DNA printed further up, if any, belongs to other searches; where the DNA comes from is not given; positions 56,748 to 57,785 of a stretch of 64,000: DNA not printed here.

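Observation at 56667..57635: HicA toxin paired with a Panacea(DUF4065)-HicB fusion antitoxin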

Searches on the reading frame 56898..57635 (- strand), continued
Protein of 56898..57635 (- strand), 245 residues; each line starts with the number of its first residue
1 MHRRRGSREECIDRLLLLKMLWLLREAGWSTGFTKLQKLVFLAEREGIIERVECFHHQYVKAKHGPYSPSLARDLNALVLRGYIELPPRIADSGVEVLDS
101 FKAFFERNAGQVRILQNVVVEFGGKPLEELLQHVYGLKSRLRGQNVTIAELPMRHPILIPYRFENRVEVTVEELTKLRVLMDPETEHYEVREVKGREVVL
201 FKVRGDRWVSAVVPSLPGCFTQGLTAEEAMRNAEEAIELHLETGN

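Call 55: fold_search(model_id=the predicted structure, library=pdb)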
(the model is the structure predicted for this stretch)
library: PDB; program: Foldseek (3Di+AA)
matches with E <= 10: 293; with E <= 0.001: 0
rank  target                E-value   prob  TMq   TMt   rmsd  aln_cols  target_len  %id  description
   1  7yk3_B                7.8e-02  0.99  0.35  0.44   4.8       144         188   14  Crystal structure of DarTG toxin-antitoxin complex from Mycobacterium tuberculosis (released 2023-05-31)
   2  6g1n_A                2.1e-01  0.99  0.17  0.31   2.4        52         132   31  Crystal structure of the Burkholderia Pseudomallei antitoxin HicB (released 2018-10-31)
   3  3c4b                  2.3e-01  0.08  0.13  0.13  19.1       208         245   17  Structure of RNaseIIIb and dsRNA binding domains of mouse Dicer (released 2008-02-19)
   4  6g1c_V                2.4e-01  0.99  0.17  0.46   2.5        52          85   31  Crystal structure of the N-terminal domain of Burkholderia Pseudomallei antitoxin HicB (released 2018-10-31)
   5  4p7d_B                2.7e-01  0.99  0.17  0.30   1.4        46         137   33  Antitoxin HicB3 crystal structure (released 2014-08-27)
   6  6g1n_C                2.8e-01  1.00  0.18  0.32   1.1        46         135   35  Crystal structure of the Burkholderia Pseudomallei antitoxin HicB (released 2018-10-31)
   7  6g26_B                3.2e-01  0.98  0.17  0.30   2.6        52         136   31  The crystal structure of the Burkholderia pseudomallei HicAB complex (released 2018-10-31)
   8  6g26_A                3.2e-01  0.98  0.17  0.29   2.5        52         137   31  The crystal structure of the Burkholderia pseudomallei HicAB complex (released 2018-10-31)
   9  4p7d_A                4.0e-01  0.98  0.17  0.30   1.7        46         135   33  Antitoxin HicB3 crystal structure (released 2014-08-27)
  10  2dsy_A                5.9e-01  0.91  0.15  0.42   2.4        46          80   26  Crystal structure of TTHA0281 from thermus thermophilus HB8 (released 2007-03-27)
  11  2dsy_D                6.6e-01  0.77  0.15  0.42   5.3        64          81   22  Crystal structure of TTHA0281 from thermus thermophilus HB8 (released 2007-03-27)
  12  5tph_B                7.0e-01  0.11  0.13  0.21   9.0        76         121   21  Crystal structure of a de novo designed protein homodimer with curved beta-sheet (released 2017-01-25)
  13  4p7d_D                7.4e-01  0.93  0.17  0.29   1.7        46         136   33  Antitoxin HicB3 crystal structure (released 2014-08-27)
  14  7zpi_A                7.4e-01  0.04  0.15  0.09  13.5       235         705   14  Mammalian Dicer in the "dicing state" with pre-miR-15a substrate (released 2022-11-16)
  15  6e8a_A                8.2e-01  0.15  0.16  0.22   7.0        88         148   15  Crystal structure of DcrB from Salmonella enterica at 1.92 Angstroms resolution (released 2018-10-31)
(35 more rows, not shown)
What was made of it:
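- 57192..57629 (-): Panacea-type (DUF4065/SocA-like) domain, residues about 3-148. It contains seven helices and a beta-hairpin, and includes a winged-helix-like segment at residues about 69-100. The top Foldseek PDB hit is the DarG C-terminal domain, 7yk3_B, probability 0.99 (call 55).
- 56901..57083 (-): HicB-type toxin-binding module, residues 185-245. It has strands 185-193, 196-203, 209-212 and 220-223, then helix 226-244. The protein ends after the helix, so the canonical beta4 strand and the C-terminal DNA-binding domain of HicB are absent. Foldseek hits to 6g1n, 6g1c, 4p7d and 6g26 have probability 0.93-1.0 (0.98-1.0 for all but one chain), rmsd 1.1-2.6 A over 46-52 columns, 31-35% identity (call 55).
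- On HicB antitoxin (PF15919 / partial RNase H-like fold): Foldseek hits to 6g1n, 6g1c, 4p7d and 6g26 at probability 0.93-1.0, rmsd 1.1-2.6 A over 46-52 columns (call 55).
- Closest known: Canonical HicAB. Same: The toxin family, the catalytic histidine motif and the antitoxin's toxin-binding fold are the same (31-35% identity, rmsd 1.1-2.6 A; call 55).
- Closest known: DarG C-terminal. Same: It is the best solved-structure match to the N-terminal domain (Foldseek probability 0.99, 144 columns, call 55).
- The HicB fold superposes on solved HicB N-terminal domains at 1.1-2.6 A (call 55).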

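Call 61: fold_search(model_id=the predicted structure, library=viral)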
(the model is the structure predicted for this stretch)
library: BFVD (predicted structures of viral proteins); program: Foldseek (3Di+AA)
matches with E <= 10: 856; with E <= 0.001: 0
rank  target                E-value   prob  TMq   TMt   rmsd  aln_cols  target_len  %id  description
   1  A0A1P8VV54            1.8e-02  1.00  0.37  0.58   6.1       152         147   18  (no name in the UniProt tables at hand)
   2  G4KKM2                2.5e-02  1.00  0.18  0.45   1.1        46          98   35  (no name in the UniProt tables at hand)
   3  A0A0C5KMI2            6.5e-02  1.00  0.17  0.55   5.6        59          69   30  (no name in the UniProt tables at hand)
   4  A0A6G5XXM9            8.1e-02  0.91  0.33  0.41   9.4       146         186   14  (no name in the UniProt tables at hand)
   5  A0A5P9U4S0            9.0e-02  0.97  0.38  0.59   5.9       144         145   17  (no name in the UniProt tables at hand)
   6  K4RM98                1.0e-01  0.57  0.16  0.28  15.0       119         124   11  Uncharacterized protein [Pseudomonas phage vB_PaeM_C2-10_Ab1]
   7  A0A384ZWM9            1.6e-01  0.85  0.14  0.21   6.9        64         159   22  Uncharacterized protein [Dickeya phage vB_DsoM_JA13]
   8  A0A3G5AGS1            1.9e-01  0.12  0.19  0.10  20.4       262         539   12  Putative ribonuclease 3 [Satyrvirus sp.]
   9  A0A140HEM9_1          1.9e-01  0.06  0.10  0.05  13.6       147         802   12  Putative polyprotein (Fragment) [Machany virus]
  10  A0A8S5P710            2.0e-01  0.97  0.17  0.24   3.8        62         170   32  Putative nuclease of the RNAse H fold, HicB family [Siphoviridae sp. ct8Hx23]
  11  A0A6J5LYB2            2.1e-01  0.98  0.20  0.61   3.5        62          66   18  Uncharacterized protein [uncultured Caudovirales phage]
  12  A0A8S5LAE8            2.1e-01  0.66  0.15  0.17  12.6        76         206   17  Recombination enhancement, RecA-dependent nuclease [Siphoviridae sp. ctv2R2]
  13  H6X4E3                2.5e-01  0.89  0.16  0.49   4.3        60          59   17  Phage protein [Klebsiella phage vB_KleM_RaK2]
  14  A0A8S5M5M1            2.5e-01  0.54  0.14  0.36   5.6        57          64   14  Uncharacterized protein [Siphoviridae sp. ctulf7]
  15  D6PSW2                2.6e-01  0.99  0.18  0.68   4.5        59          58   25  Type II toxin-antitoxin system HicB family antitoxin [Lactobacillus phage LBR48]
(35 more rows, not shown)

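Call 63: find_encoding_contigs(protein=window:56898-57635:-, flank=1500, max_places=6)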
Protein window:56898-57635:- (245 aa): no gene with exactly this product is on record in the collection.

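Call 65: search_solved_structures(query=A7, max_evalue=10, show_alignments=2)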
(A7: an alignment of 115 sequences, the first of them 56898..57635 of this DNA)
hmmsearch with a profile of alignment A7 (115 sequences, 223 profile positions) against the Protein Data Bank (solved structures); distinct sequences matched with E-value up to 10: 34.
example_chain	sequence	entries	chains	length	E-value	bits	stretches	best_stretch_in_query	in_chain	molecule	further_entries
1r7j_A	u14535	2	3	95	0.0075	18.8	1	76-121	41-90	Conserved hypothetical protein Sso10a | Sso10a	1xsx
3lom_A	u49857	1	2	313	0.042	16.4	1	75-127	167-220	Geranyltranstransferase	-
8wk9_A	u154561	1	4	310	0.051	16.1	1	112-172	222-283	NADPH-dependent alpha-keto amide reductase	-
8wka_A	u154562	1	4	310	0.051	16.1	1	112-172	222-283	NADPH-dependent alpha-keto amide reductase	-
8iku_A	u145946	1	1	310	0.052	16.1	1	112-172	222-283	NADPH-dependent alpha-keto amide reductase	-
8j0i_A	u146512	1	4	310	0.052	16.1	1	112-172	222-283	NADPH-dependent alpha-keto amide reductase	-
8wjw_A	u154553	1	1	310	0.052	16.1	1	112-172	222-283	NADPH-dependent alpha-keto amide reductase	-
8wk7_A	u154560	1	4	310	0.052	16.1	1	112-172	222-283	NADPH-dependent alpha-keto amide reductase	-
8wk5_A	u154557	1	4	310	0.053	16.1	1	112-172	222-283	NADPH-dependent alpha-keto amide reductase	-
9qbc_A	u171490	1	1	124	0.2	14.2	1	71-118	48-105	PadR-family transcriptional regulator PadR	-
4ld5_A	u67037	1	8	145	0.24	13.9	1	72-136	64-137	MepR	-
7oyk_AAA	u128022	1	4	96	0.29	13.7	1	72-108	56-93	Central glycolytic genes regulator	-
9f1b_Br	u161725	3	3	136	0.55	12.7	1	76-166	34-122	Large ribosomal subunit protein eL28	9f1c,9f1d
7o7y_Br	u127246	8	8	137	0.56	12.7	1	76-166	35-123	Ribosomal protein eL28 | 60S ribosomal protein eL28 | 60S ribosomal protein L28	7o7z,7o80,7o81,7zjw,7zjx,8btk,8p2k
9qqa_Br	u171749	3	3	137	0.56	12.7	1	76-166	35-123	[histone H4]-N-methyl-L-lysine20 N-methyltransferase KMT5B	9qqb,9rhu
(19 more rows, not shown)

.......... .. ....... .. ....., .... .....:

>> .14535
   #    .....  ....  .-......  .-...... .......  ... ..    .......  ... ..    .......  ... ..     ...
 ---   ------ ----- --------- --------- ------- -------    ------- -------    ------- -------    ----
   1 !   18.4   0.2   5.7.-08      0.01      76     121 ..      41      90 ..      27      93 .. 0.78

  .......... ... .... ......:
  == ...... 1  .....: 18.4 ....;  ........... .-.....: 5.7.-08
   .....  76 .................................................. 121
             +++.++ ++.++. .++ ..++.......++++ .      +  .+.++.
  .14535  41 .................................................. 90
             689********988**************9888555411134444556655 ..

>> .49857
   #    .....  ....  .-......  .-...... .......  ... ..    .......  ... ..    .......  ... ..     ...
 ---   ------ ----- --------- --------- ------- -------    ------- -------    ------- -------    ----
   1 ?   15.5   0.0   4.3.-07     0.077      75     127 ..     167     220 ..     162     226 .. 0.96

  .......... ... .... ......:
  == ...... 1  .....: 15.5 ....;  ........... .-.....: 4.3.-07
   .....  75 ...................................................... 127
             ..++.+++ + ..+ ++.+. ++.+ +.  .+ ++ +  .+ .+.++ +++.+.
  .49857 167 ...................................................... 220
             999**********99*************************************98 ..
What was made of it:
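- The PDB profile search finds Sso10a, PadR and MepR weakly (call 65).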

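Call 69: search_protein_families(library=pfam, proteins=[L043:3105-3431:+, L046:772-1164:+, L008:4513-5073:+, L048:2589-3221:+], max_evalue=0.01)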
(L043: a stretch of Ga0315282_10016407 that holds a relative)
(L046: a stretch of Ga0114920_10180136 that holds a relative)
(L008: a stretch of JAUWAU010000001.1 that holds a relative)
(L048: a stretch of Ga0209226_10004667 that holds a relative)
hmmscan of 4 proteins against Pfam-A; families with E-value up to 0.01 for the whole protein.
L043:3105-3431:+ (108 aa): 0 families

L046:772-1164:+ (130 aa): 0 families

L008:4513-5073:+ (186 aa): 0 families

L048:2589-3221:+ (210 aa): 0 families

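Call 85: search_protein_families(library=padloc, proteins=[window:56898-57635:-, L002:5454-5732:+], max_evalue=0.1)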
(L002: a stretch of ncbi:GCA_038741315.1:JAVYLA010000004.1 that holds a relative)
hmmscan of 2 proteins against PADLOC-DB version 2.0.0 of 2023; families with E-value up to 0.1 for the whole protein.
window:56898-57635:- (245 aa): 2 families
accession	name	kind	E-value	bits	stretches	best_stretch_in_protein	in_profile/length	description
PDLC04505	PDC-M19A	-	9.3e-08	29.9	1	20-135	8-114/294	-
PDLC02990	DarG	-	0.0015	16.1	1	13-78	164-222/329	-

L002:5454-5732:+ (92 aa): 0 families
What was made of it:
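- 57192..57629 (-): PADLOC PDC-M19A matches at E 9e-8 (call 85).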
